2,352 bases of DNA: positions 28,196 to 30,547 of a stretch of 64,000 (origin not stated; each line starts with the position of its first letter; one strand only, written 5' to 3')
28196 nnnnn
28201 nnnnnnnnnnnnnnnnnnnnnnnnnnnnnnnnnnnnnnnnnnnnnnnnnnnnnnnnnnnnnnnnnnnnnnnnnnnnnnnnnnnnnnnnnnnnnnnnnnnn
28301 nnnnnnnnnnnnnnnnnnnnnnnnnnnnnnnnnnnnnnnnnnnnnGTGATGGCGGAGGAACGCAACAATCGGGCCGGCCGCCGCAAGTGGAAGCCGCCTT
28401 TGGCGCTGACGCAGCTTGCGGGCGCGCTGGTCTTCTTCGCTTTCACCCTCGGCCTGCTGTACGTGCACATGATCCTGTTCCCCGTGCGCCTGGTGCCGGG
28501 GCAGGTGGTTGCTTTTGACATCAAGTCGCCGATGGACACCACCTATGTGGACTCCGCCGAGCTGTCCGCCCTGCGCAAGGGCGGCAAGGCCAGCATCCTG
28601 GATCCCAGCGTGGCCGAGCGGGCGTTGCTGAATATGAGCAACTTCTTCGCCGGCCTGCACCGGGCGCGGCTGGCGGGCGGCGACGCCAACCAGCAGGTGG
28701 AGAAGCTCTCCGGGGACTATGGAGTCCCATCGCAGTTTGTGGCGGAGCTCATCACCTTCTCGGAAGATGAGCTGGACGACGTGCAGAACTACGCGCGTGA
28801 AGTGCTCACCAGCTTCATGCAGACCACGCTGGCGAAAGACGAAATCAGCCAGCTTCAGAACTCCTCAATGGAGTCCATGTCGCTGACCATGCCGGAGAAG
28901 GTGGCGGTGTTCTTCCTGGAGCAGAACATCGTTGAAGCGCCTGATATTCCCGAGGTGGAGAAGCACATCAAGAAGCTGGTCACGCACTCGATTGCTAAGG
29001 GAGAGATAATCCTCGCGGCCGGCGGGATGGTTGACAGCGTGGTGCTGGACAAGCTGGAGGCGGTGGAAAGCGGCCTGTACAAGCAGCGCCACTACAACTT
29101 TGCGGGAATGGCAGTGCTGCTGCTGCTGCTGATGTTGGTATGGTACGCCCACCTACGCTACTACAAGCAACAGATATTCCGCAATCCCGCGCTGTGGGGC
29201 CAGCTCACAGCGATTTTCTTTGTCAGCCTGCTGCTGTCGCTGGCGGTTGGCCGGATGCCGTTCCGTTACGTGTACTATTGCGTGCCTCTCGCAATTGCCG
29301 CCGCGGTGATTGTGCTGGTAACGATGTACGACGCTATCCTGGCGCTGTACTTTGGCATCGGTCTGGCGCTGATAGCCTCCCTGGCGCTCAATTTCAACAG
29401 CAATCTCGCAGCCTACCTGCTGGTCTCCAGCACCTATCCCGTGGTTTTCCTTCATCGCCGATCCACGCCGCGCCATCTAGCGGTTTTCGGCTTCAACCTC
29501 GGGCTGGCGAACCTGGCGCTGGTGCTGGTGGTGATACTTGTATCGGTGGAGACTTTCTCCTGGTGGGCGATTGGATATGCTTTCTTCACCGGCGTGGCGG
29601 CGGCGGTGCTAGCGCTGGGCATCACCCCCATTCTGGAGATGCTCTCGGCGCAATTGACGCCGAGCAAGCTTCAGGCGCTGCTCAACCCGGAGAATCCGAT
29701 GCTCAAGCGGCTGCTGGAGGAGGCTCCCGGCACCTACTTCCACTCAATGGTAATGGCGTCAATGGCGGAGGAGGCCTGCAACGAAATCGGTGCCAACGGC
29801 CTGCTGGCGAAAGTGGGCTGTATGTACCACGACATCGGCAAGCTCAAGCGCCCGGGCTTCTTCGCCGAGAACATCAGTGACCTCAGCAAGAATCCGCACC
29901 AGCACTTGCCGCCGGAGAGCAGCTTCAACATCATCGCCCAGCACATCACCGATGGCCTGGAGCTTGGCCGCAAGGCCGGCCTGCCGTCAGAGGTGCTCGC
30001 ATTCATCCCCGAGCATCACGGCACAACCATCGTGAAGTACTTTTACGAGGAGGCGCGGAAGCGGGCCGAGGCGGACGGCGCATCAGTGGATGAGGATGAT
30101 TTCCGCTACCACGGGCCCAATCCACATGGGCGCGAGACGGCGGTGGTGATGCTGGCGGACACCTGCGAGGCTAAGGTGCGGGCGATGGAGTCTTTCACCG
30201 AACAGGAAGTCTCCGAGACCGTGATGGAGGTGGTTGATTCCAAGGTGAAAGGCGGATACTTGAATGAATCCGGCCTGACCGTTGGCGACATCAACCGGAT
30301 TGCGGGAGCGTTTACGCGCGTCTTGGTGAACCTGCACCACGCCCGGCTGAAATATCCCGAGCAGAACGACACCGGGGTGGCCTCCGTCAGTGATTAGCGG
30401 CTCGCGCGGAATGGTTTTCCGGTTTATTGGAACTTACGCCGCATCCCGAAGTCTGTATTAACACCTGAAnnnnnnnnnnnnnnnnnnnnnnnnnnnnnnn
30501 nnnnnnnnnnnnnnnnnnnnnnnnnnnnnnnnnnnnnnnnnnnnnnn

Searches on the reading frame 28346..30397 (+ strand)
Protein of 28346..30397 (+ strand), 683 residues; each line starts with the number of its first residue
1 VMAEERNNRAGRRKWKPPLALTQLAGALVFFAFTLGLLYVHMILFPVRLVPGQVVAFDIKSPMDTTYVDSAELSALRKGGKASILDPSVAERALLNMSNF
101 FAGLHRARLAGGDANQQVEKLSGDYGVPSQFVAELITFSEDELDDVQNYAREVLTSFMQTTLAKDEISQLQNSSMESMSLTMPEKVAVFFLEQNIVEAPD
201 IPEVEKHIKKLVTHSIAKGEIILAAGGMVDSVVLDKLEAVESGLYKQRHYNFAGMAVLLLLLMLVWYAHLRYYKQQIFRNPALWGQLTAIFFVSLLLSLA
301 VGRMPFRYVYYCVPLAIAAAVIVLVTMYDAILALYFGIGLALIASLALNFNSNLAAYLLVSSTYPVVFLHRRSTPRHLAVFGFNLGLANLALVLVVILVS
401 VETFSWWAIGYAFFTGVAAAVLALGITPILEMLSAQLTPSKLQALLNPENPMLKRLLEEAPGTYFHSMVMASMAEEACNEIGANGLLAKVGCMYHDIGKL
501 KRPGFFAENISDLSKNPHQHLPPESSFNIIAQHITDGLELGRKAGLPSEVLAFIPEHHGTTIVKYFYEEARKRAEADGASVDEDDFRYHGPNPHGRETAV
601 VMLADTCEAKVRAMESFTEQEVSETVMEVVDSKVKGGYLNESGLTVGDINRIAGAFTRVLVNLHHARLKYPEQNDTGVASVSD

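Call 3: search_protein_families(library=pfam, proteins=[window:28346-30397:+], max_evalue=0.1)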
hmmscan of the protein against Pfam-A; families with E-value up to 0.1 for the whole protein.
window:28346-30397:+ (683 aa): 4 families
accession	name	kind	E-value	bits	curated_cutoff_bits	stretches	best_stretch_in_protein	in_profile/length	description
PF07698.17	7TM-7TMR_HD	-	2.7e-17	63.7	29.4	1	251-435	3-187/190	7TM receptor with intracellular HD hydrolase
PF01966.28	HD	-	4e-12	46.9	22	1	464-609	2-115/116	HD domain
PF07697.16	7TMR-HDED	-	8.1e-12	46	27.6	1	51-240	2-220/224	7TM-HD extracellular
PF18019.7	Cas3_HD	-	0.044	14.2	23.1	1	487-595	56-151/207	Cas3, HD domain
